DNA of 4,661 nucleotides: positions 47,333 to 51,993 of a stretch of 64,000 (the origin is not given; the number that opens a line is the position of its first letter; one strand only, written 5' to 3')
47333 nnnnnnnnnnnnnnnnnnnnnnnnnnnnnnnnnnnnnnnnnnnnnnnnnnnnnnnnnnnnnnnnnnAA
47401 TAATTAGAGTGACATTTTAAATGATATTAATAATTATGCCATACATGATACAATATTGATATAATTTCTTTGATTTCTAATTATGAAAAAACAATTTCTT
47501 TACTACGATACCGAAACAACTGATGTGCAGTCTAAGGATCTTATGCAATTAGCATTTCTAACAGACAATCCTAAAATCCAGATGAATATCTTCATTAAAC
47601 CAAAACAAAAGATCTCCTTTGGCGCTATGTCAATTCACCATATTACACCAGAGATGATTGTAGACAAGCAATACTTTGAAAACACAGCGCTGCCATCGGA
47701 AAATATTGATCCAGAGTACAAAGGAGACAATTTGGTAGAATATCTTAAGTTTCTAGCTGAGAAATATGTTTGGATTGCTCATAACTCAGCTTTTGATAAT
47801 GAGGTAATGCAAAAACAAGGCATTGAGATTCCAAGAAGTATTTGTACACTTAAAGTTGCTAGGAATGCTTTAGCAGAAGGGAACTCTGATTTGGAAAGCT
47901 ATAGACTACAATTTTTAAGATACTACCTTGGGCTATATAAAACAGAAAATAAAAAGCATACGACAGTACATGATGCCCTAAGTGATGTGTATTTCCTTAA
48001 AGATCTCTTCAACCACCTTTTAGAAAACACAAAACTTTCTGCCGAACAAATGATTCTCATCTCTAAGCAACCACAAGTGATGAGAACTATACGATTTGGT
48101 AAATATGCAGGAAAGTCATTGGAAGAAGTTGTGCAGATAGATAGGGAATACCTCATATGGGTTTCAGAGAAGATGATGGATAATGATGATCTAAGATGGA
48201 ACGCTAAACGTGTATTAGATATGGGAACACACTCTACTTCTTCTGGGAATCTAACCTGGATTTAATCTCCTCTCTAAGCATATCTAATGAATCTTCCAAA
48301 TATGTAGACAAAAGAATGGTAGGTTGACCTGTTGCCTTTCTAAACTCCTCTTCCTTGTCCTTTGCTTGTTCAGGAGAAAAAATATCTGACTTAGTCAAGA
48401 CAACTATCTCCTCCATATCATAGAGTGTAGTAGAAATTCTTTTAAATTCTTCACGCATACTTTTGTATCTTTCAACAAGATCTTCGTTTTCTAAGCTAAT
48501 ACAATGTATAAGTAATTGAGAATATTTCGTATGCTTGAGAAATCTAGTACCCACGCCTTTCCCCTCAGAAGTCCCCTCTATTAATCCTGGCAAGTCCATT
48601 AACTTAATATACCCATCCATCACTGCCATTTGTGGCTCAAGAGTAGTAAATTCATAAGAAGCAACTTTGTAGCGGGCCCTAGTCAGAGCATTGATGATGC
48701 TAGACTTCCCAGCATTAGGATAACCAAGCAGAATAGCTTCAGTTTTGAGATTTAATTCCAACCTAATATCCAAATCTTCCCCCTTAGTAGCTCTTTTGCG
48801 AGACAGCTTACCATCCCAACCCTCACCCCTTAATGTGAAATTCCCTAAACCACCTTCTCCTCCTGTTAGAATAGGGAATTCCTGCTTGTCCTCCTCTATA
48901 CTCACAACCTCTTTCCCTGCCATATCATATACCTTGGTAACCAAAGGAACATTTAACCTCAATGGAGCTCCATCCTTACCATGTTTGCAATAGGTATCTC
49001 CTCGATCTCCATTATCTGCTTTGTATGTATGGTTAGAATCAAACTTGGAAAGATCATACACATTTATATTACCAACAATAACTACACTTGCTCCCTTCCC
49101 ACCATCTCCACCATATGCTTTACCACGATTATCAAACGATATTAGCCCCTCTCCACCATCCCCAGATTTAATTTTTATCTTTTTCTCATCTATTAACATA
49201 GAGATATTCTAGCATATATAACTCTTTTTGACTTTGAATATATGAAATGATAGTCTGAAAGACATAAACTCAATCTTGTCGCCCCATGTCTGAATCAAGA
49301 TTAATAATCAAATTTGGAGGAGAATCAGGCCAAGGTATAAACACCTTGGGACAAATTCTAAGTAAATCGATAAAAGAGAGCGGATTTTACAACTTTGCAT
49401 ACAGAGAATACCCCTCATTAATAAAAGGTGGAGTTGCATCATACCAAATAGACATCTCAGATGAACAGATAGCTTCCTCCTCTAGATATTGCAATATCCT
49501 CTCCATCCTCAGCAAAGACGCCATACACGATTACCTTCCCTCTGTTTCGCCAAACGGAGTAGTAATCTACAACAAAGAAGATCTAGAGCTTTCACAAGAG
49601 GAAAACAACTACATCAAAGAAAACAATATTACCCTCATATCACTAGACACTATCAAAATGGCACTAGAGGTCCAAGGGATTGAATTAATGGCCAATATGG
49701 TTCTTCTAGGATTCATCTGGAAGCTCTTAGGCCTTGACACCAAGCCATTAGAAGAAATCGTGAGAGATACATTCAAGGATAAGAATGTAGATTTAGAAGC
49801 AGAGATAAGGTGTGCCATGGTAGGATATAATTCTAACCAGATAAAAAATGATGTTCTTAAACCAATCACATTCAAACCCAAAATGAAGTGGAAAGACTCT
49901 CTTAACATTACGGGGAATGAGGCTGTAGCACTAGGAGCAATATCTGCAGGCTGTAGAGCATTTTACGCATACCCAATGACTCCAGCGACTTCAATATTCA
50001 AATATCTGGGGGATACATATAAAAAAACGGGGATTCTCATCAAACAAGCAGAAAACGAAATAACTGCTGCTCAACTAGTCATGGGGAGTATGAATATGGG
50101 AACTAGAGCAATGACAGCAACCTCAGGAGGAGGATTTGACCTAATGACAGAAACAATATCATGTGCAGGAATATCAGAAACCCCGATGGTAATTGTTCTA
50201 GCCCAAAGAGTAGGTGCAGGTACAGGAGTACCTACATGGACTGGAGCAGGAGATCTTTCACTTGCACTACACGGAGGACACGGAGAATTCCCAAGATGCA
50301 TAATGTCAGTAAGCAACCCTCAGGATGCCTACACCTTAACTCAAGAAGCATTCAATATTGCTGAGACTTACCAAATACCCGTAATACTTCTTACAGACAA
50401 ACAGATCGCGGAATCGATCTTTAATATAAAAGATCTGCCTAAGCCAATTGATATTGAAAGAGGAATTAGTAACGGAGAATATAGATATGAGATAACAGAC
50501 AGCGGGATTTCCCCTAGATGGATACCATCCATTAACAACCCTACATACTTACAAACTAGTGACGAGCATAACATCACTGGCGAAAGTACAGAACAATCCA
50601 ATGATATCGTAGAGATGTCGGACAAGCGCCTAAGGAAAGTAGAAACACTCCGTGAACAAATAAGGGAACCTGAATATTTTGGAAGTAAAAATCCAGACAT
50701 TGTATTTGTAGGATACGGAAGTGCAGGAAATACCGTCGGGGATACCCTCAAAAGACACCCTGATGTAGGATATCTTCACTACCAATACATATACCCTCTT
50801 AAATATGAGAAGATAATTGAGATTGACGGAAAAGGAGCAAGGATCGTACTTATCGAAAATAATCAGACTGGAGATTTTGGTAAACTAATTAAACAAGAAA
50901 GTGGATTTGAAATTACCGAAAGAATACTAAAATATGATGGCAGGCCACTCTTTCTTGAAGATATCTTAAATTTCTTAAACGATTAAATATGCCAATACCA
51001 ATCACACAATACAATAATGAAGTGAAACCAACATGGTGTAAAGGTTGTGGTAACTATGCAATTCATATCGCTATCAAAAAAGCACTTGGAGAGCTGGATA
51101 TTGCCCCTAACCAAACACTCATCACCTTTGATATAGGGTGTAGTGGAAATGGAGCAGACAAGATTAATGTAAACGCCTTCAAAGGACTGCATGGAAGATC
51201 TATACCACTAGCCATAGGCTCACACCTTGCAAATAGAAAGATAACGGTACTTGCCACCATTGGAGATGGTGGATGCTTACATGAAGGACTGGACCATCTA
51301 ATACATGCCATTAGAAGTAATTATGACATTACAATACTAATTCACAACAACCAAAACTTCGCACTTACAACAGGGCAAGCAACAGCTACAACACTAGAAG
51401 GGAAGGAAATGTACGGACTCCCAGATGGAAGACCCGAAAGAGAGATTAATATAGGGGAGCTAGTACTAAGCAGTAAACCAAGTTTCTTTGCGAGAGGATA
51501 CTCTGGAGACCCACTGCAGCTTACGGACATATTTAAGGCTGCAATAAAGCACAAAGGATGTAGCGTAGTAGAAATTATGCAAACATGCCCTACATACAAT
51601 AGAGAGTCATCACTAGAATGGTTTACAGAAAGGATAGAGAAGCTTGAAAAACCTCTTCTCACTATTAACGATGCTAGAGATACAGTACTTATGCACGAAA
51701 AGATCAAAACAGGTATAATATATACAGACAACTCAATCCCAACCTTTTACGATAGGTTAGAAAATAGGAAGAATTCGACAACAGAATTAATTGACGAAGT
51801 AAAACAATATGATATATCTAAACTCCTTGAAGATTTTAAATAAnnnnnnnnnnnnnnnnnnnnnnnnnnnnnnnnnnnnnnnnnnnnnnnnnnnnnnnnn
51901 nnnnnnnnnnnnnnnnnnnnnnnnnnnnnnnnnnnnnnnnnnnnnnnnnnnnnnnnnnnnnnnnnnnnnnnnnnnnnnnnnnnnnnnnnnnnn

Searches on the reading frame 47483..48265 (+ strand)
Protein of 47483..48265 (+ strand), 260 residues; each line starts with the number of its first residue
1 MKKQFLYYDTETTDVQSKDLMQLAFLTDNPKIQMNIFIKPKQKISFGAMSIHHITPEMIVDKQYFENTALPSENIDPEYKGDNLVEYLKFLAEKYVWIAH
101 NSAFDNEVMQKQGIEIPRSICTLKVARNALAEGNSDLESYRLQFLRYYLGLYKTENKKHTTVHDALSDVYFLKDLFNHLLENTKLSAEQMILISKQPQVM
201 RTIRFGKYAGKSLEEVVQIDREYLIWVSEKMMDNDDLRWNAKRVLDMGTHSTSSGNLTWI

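Call 20: search_protein_families(library=pfam, proteins=[window:47483-48265:+], max_evalue=0.001)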
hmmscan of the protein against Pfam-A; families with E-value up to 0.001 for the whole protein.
window:47483-48265:+ (260 aa): 3 families
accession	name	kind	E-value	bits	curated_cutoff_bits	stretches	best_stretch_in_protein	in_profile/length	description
PF00929.31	RNase_T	-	6.7e-12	46.7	24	1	8-170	3-158/164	Exonuclease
PF20600.3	ExoX-like_C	-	7.3e-10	38.5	26.5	1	205-229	3-27/30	Exodeoxyribonuclease X-like C-terminal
PF01612.26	DNA_pol_A_exo1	-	4.5e-06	27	23.6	1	77-157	57-135/173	3'-5' exonuclease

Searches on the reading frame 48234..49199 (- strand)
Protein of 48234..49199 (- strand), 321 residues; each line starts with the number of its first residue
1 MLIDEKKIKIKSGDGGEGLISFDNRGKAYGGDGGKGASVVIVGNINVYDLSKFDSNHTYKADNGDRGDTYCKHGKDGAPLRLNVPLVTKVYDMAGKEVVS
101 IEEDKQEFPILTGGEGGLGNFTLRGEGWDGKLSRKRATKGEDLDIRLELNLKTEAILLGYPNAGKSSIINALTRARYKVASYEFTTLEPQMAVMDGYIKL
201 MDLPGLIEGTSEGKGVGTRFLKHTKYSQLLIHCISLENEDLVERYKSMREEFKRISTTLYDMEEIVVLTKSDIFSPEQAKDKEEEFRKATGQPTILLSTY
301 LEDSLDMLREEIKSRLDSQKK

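Call 20: search_protein_families(library=pfam, proteins=[window:48234-49199:-], max_evalue=0.001)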
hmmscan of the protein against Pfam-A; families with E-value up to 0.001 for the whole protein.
window:48234-49199:- (321 aa): 5 families
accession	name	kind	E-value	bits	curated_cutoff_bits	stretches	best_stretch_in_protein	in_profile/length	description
PF01018.28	GTP1_OBG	-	1.7e-30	106.1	27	1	3-150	1-154/155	GTP1/OBG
PF01926.29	MMR_HSR1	-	6.1e-23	81.5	21.9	1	156-270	3-113/113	50S ribosome-binding GTPase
PF02421.24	FeoB_N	-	3.7e-11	43.2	27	1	155-311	3-155/156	Ferrous iron transport protein B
PF03193.22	RsgA_GTPase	-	6.6e-06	26.5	30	0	260-315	52-107/174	RsgA GTPase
PF00350.29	Dynamin_N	-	0.00086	19.8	27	0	158-186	4-32/168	Dynamin family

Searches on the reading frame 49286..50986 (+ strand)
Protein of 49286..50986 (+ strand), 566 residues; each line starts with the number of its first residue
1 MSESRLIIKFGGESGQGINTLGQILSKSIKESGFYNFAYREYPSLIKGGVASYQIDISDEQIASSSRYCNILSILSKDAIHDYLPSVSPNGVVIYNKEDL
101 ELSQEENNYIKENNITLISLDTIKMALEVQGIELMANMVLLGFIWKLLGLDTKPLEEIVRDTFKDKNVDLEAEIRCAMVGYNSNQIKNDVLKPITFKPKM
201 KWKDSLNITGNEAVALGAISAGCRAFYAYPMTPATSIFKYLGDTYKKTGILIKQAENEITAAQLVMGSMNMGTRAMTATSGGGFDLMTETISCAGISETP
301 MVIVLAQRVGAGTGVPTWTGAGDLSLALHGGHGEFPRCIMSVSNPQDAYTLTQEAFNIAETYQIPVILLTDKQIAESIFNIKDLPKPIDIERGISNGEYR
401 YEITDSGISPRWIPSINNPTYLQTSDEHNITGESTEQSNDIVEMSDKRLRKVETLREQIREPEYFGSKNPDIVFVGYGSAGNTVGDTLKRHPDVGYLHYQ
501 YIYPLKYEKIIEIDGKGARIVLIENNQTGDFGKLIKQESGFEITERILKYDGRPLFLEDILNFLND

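Call 20: search_protein_families(library=pfam, proteins=[window:49286-50986:+], max_evalue=0.001)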
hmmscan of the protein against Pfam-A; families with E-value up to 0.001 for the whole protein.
window:49286-50986:+ (566 aa): 2 families
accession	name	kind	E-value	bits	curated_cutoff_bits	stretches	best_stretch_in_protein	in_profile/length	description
PF01855.24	POR_N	-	2e-49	168.9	27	1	217-443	2-227/231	Pyruvate flavodoxin/ferredoxin oxidoreductase, thiamine diP-bdg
PF01558.24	POR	-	2.2e-33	116.3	27.4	1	15-180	2-171/173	Pyruvate ferredoxin/flavodoxin oxidoreductase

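Call 69: search_protein_families(library=ncbifam, proteins=[window:49286-50986:+], max_evalue=0.00001)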
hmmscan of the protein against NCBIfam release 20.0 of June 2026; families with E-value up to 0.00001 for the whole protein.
window:49286-50986:+ (566 aa): 18 families
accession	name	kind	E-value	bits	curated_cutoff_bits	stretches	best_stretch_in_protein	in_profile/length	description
TIGR03710.1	OAFO_sf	subfamily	3.2e-156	521.2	482.75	1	6-561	2-558/561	2-oxoacid:acceptor oxidoreductase subunit alpha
NF041170.1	Oxoac_fdxalpha_Archa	equivalog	3e-109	366.2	800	2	124-562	157-617/636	2-oxoacid:ferredoxin oxidoreductase subunit alpha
NF006412.0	PRK08659.1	equivalog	8.1e-63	212.9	411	1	207-564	7-373/378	2-oxoacid:acceptor oxidoreductase subunit alpha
NF007206.0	PRK09627.1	equivalog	2.9e-48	164.7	579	1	209-562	7-370/375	2-oxoglutarate synthase subunit alpha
NF005507.0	PRK07119.1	subfamily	6.3e-44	150.2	399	1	208-527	7-308/352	3-methyl-2-oxobutanoate dehydrogenase subunit VorB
NF040682.1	PorA_Arch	equivalog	2.5e-16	59.6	550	1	208-528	6-323/387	pyruvate synthase subunit PorA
NF006232.0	PRK08366.1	equivalog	2.5e-16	59.3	646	1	208-536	10-335/394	2-ketoisovalerate ferredoxin oxidoreductase subunit alpha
TIGR03336.1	IOR_alpha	equivalog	1.1e-14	53.7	650.9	1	208-377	5-168/595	indolepyruvate ferredoxin oxidoreductase subunit alpha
NF006323.0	PRK08537.1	equivalog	1e-13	51.1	235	1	7-162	4-158/181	2-oxoacid:ferredoxin oxidoreductase subunit gamma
NF007201.0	PRK09622.1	equivalog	4.8e-12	45.5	590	1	210-371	15-174/405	2-oxoacid:ferredoxin oxidoreductase subunit alpha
NF006233.0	PRK08367.1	equivalog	2.1e-09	36.7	625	1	208-538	7-334/394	pyruvate ferredoxin oxidoreductase subunit alpha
TIGR02175.1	PorC_KorC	subfamily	6.5e-09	35.8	81.1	1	8-183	4-174/177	2-oxoacid:acceptor oxidoreductase, gamma subunit, pyruvate/2-ketoisovalerate family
NF006321.0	PRK08534.1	equivalog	1.3e-08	34.8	225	1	8-173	4-168/181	pyruvate ferredoxin oxidoreductase subunit gamma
NF040683.1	PorC_Meth_Thtga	equivalog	2.5e-08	33.8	270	1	8-182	4-171/177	pyruvate synthase subunit PorC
NF045764.1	PhenlGlyoxDHPadG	equivalog_domain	5e-08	31.8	700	1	208-327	5-125/398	NADH-dependent phenylglyoxylate dehydrogenase subunit alpha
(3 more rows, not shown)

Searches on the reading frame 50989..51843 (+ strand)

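Call 20: search_protein_families(library=pfam, proteins=[window:50989-51843:+], max_evalue=0.001)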
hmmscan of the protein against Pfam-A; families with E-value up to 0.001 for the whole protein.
window:50989-51843:+ (284 aa): 2 families
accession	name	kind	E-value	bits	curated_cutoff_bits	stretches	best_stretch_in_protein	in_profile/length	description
PF02775.26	TPP_enzyme_C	-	5.8e-22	78.6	21.9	1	61-196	23-151/151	Thiamine pyrophosphate enzyme, C-terminal TPP binding domain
PF12367.13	PFO_beta_C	-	1.4e-09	38.3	24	1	200-259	1-63/66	Pyruvate ferredoxin oxidoreductase beta subunit C terminal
